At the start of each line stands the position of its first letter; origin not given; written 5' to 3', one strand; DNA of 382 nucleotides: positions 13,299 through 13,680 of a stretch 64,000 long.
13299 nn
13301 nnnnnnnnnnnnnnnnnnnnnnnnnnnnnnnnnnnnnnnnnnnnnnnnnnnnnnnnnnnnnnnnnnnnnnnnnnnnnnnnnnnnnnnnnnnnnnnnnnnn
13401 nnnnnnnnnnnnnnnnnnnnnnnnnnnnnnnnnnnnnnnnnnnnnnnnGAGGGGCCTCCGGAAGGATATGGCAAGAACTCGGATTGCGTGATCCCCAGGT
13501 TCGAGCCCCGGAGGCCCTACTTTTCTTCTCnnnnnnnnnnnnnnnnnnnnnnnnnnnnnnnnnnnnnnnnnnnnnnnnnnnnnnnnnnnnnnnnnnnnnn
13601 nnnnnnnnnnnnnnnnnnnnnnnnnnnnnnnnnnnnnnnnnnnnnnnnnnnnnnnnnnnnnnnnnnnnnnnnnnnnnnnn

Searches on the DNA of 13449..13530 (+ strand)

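Call 81: build_rna_model(alignment_id=A8)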
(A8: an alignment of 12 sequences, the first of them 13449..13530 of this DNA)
Model R1 built from alignment A8 (12 sequences, 88 columns); structure: RNAalifold consensus.
model positions 81; base pairs 24; branch points 0; effective number of sequences 1.67; information 0.7 bits per position. Calibrated on 0.2 Mb of random sequence (short: E-values are rough).
structure used (alignment columns):
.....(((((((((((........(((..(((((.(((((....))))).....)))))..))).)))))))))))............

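Call 84: search_with_rna_model(model_id=R1, sources=[window, L001, L003, L004, L005, L006, L007, L008, L009, L011, L012, L013, L014, L015, L016, L019, L020, L024, L025, L027, L029, L032, L033, L034, L035, L036, L037, L038, L039, L040], max_evalue=1, make_alignment=true)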
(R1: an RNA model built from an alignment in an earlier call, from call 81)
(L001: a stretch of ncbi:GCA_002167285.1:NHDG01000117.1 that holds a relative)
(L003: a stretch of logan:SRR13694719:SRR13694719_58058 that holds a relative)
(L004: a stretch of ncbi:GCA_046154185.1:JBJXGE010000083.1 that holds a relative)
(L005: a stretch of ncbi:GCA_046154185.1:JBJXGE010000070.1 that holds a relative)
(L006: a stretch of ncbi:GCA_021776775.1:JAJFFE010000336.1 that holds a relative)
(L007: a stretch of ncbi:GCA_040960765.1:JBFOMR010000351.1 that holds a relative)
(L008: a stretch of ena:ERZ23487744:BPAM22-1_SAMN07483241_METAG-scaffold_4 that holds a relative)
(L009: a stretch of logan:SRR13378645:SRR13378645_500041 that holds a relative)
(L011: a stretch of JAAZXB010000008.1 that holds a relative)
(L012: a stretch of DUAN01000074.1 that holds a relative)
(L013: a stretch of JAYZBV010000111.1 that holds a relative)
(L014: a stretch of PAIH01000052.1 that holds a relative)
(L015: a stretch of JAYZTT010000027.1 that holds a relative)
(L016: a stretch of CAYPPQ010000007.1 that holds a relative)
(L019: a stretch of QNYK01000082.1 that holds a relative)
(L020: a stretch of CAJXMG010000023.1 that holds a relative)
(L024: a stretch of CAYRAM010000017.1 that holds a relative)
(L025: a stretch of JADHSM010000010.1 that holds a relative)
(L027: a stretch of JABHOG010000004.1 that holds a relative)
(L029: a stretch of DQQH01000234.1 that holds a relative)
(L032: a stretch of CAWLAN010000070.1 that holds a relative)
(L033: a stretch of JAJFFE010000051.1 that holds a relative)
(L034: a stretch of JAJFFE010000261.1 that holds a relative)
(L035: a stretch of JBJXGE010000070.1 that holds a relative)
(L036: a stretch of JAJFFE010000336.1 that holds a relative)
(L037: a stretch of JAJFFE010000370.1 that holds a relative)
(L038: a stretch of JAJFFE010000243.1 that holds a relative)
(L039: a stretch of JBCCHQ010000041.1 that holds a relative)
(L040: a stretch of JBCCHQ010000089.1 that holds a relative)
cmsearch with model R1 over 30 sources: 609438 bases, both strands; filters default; matches with E-value up to 1: 34.
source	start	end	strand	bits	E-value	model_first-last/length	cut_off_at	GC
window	13448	13529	+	96.4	1.5e-22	1-81/81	no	0.6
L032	9445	9524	+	96.3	1.7e-22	1-81/81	no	0.66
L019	5596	5677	+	95.3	2.9e-22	1-81/81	no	0.63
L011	9378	9459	+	95.1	3.3e-22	1-81/81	no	0.62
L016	9444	9525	+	94.3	5.5e-22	1-81/81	no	0.6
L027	9379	9460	+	93.8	7.3e-22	1-81/81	no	0.6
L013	9374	9455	+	93.5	8.8e-22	1-81/81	no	0.61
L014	9488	9567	+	92.7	1.4e-21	1-81/81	no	0.68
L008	6253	6333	+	92.4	1.8e-21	1-81/81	no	0.64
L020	9293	9373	+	92.4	1.8e-21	1-81/81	no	0.64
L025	9307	9387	+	92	2.2e-21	1-81/81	no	0.59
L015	9487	9566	+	91.2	3.6e-21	1-81/81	no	0.62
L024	8154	8234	+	90.7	5.1e-21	1-81/81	no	0.64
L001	9398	9477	+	89.8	8.5e-21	1-81/81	no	0.64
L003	9558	9640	+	70.1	1.5e-15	1-81/81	no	0.67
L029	3035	3117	+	63.2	1e-13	1-81/81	no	0.71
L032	9437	9516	-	34.9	3.5e-06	1-81/81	no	0.66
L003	9550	9632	-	34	6.1e-06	1-81/81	no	0.65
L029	3027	3109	-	32.5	1.5e-05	1-81/81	no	0.69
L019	5588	5669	-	30.2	6.1e-05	1-81/81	no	0.61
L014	9480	9559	-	29.8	7.6e-05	1-81/81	no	0.65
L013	9366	9447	-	27.9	0.00025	1-81/81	no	0.6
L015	9479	9558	-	25.2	0.0013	1-81/81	no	0.59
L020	9285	9365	-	24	0.0027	1-81/81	no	0.63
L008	6245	6325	-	23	0.0051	1-81/81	no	0.64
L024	8146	8226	-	22.2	0.0081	1-81/81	no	0.64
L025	9299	9379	-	21.8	0.01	1-81/81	no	0.6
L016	9436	9517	-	21.5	0.012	1-81/81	no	0.61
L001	9390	9469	-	19.9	0.034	1-81/81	no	0.65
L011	9370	9451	-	18.8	0.067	1-81/81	no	0.61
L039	4468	4556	+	17.2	0.18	1-81/81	no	0.61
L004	9324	9408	+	16.9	0.21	1-81/81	no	0.56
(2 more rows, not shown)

Alignment A9: 34 matches aligned to the model, 142 columns, each read 5' to 3' on its own strand. Consensus structure (alignment columns), stored with it:
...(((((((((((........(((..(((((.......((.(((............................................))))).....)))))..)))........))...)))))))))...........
